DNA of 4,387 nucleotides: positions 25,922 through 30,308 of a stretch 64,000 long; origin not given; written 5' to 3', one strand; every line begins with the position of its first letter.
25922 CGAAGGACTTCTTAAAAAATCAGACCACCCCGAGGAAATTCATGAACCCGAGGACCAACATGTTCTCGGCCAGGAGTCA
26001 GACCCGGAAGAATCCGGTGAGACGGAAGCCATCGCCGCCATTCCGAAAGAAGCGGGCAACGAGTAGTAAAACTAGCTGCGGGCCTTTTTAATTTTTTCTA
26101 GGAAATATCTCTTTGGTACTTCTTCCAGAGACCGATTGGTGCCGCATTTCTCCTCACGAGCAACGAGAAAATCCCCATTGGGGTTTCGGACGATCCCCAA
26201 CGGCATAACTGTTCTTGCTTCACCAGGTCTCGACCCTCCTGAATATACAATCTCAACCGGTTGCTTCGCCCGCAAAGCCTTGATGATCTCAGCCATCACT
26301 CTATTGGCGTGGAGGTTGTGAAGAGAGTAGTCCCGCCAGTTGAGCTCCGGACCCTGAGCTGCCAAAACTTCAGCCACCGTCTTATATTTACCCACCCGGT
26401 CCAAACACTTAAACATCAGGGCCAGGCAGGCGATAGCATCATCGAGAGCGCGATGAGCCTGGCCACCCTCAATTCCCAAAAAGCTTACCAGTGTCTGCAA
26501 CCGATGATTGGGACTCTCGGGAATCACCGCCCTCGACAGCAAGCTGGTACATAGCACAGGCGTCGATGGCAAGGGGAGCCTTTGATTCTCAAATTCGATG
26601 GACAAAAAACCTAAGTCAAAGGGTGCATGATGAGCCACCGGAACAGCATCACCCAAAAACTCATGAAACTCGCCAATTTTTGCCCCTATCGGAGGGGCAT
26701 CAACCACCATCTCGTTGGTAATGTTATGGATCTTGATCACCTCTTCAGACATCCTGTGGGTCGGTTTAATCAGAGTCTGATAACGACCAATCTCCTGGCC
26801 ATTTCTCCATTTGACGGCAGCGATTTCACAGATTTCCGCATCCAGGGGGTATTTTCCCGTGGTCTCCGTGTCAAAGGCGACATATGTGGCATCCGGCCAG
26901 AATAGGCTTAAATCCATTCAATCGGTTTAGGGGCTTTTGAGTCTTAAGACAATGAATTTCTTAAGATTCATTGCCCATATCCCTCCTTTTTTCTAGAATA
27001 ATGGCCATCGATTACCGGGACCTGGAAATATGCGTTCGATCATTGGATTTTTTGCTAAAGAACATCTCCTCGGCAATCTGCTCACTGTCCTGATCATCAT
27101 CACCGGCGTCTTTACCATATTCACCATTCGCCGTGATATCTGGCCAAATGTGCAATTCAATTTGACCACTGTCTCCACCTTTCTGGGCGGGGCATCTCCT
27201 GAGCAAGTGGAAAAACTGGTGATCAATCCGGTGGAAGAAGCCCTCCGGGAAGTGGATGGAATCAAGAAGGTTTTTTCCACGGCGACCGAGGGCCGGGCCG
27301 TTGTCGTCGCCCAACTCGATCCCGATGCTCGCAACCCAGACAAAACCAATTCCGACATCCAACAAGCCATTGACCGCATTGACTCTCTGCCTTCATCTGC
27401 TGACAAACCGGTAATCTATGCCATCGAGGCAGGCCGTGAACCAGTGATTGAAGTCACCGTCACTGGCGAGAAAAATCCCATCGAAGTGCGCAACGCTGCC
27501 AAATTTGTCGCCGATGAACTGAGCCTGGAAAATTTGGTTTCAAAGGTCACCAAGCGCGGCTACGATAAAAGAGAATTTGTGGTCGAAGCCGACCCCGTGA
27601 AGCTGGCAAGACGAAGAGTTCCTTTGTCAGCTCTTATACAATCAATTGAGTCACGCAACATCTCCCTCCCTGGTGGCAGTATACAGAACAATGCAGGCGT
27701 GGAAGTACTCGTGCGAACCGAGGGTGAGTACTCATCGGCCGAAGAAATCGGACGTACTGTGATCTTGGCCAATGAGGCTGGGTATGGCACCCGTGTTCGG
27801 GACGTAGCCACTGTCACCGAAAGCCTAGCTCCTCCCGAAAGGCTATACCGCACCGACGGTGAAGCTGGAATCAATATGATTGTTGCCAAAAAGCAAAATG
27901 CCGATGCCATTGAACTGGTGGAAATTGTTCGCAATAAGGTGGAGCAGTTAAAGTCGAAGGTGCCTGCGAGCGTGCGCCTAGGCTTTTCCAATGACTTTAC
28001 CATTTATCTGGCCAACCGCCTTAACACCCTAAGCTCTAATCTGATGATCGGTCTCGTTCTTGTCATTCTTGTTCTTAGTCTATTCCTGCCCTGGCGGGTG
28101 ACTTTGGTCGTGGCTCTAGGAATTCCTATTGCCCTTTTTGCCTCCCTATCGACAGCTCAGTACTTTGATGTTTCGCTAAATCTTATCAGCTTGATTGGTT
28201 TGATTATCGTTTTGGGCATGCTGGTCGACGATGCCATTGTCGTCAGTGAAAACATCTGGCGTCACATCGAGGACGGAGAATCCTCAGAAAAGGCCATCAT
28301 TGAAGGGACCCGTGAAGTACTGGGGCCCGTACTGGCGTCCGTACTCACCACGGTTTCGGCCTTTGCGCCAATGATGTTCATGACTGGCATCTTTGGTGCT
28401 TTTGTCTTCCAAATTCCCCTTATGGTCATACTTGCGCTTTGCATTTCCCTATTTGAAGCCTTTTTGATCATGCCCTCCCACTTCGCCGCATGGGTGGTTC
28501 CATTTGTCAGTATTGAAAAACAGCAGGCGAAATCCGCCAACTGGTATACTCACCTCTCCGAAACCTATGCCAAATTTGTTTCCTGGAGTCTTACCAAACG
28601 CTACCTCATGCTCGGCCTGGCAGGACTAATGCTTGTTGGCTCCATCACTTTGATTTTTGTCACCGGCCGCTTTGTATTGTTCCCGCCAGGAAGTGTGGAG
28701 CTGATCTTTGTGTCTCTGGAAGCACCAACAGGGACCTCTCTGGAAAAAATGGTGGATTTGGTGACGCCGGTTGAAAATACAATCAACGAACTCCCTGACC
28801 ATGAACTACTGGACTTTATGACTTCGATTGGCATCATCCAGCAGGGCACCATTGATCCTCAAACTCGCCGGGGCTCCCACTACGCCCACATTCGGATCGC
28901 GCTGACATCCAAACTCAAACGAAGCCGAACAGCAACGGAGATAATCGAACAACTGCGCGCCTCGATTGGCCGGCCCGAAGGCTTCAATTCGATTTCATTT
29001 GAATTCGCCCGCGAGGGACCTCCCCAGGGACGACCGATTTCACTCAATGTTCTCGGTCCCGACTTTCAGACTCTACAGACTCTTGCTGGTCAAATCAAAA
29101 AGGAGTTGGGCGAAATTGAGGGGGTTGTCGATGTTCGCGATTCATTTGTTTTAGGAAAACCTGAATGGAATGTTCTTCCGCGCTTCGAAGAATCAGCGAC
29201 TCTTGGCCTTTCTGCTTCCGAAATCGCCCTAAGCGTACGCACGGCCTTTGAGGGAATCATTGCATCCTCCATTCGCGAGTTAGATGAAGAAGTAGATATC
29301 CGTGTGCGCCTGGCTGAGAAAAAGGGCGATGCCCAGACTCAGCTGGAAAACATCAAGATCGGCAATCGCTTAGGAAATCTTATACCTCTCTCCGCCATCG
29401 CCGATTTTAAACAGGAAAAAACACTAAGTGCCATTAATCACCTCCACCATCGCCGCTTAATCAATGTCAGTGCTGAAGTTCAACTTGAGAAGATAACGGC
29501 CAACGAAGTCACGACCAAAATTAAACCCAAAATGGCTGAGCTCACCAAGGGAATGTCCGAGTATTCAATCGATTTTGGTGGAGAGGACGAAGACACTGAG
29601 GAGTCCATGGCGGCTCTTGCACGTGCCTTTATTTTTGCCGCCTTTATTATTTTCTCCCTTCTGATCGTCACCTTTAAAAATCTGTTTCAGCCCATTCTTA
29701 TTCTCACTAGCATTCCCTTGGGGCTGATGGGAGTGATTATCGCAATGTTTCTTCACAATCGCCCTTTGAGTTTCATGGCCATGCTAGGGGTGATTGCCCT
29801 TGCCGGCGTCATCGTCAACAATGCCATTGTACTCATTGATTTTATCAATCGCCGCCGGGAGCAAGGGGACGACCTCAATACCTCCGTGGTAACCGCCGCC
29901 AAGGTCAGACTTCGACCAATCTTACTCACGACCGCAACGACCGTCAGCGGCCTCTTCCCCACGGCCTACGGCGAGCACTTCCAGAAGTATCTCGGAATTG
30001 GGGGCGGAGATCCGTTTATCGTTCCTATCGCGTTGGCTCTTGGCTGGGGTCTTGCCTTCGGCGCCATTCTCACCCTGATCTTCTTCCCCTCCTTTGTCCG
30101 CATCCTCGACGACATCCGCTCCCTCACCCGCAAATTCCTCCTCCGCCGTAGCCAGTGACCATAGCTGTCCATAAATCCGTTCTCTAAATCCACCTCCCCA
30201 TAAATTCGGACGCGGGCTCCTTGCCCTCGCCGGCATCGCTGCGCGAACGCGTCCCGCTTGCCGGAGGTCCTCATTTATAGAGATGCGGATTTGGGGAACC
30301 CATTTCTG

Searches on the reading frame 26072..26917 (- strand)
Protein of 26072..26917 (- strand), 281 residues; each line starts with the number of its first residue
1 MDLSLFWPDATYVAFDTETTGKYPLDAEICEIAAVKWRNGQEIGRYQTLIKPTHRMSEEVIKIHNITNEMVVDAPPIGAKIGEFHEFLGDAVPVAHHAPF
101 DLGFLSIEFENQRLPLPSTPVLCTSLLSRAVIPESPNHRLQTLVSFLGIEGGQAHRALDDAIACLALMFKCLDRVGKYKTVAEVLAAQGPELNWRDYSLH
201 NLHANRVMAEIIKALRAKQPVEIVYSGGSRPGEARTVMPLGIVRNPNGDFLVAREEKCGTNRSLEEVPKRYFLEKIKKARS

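Call 73: search_protein_families(library=pfam, proteins=[window:26072-26917:-])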
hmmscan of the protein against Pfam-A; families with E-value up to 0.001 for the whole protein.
window:26072-26917:- (281 aa): 3 families
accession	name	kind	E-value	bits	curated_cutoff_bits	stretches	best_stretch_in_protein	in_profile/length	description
PF00929.31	RNase_T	-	2.2e-33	116.6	24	1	13-167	1-163/164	Exonuclease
PF16473.11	Rv2179c-like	-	3.1e-05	24.2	27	1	13-167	3-172/177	3'-5' exoribonuclease Rv2179c-like domain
PF13280.12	WYL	-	6.9e-05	23.2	21.8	1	207-257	2-53/70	WYL domain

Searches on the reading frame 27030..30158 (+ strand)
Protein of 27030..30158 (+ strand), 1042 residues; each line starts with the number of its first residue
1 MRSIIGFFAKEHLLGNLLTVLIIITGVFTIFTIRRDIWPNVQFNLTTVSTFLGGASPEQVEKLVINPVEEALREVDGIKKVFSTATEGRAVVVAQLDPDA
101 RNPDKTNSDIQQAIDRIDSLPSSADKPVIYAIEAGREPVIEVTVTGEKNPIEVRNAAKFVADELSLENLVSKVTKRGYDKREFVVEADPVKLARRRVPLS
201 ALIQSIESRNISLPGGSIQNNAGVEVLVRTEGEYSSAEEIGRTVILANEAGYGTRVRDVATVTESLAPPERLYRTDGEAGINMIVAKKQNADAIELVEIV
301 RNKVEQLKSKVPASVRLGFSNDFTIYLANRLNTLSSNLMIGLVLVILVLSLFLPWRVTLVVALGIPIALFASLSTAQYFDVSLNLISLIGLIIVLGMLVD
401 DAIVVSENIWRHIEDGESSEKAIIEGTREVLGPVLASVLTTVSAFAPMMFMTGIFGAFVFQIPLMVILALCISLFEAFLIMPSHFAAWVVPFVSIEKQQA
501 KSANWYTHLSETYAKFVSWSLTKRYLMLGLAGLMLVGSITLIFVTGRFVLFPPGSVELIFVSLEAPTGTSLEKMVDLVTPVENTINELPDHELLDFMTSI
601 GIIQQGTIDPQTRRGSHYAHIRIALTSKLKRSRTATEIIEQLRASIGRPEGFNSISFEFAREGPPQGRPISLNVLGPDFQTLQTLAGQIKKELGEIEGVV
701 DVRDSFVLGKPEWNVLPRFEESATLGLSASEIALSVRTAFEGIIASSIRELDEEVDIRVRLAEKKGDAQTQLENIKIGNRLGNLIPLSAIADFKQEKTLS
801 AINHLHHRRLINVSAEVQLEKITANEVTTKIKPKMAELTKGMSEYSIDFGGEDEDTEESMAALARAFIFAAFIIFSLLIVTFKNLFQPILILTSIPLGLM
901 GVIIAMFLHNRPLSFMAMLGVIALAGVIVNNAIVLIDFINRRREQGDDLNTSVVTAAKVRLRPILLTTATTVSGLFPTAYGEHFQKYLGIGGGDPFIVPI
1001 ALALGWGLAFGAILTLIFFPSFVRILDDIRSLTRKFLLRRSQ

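Call 7: find_encoding_contigs(protein=window:27030-30158:+, flank=3000, max_places=6)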
Protein window:27030-30158:+ (1042 aa): 3 contigs read that carry it; 2 places shown.
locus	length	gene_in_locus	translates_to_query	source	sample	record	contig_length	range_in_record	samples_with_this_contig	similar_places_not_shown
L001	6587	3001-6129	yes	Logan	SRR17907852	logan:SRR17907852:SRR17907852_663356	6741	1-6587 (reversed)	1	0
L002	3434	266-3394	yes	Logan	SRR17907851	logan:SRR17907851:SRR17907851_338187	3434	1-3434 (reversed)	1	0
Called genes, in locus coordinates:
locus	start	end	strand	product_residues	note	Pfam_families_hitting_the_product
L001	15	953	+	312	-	PF00072:Response_reg, PF00990:GGDEF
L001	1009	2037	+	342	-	PF01252:Peptidase_A8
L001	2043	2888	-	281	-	PF00929:RNase_T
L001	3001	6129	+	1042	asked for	PF00873:ACR_tran, PF03176:MMPL (faint)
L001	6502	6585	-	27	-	?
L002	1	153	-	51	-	?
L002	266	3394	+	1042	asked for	PF00873:ACR_tran, PF03176:MMPL (faint)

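Call 8: search_protein_families(library=pfam, proteins=[window:27030-30158:+])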
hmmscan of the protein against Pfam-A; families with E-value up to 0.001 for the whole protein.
window:27030-30158:+ (1042 aa): 2 families
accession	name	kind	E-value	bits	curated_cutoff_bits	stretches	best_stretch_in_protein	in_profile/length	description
PF00873.25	ACR_tran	-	1.1e-176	589.9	28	1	4-1025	1-1019/1021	AcrB/AcrD/AcrF family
PF03176.21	MMPL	-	6.1e-08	32.4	20.5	1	331-506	147-319/333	MMPL family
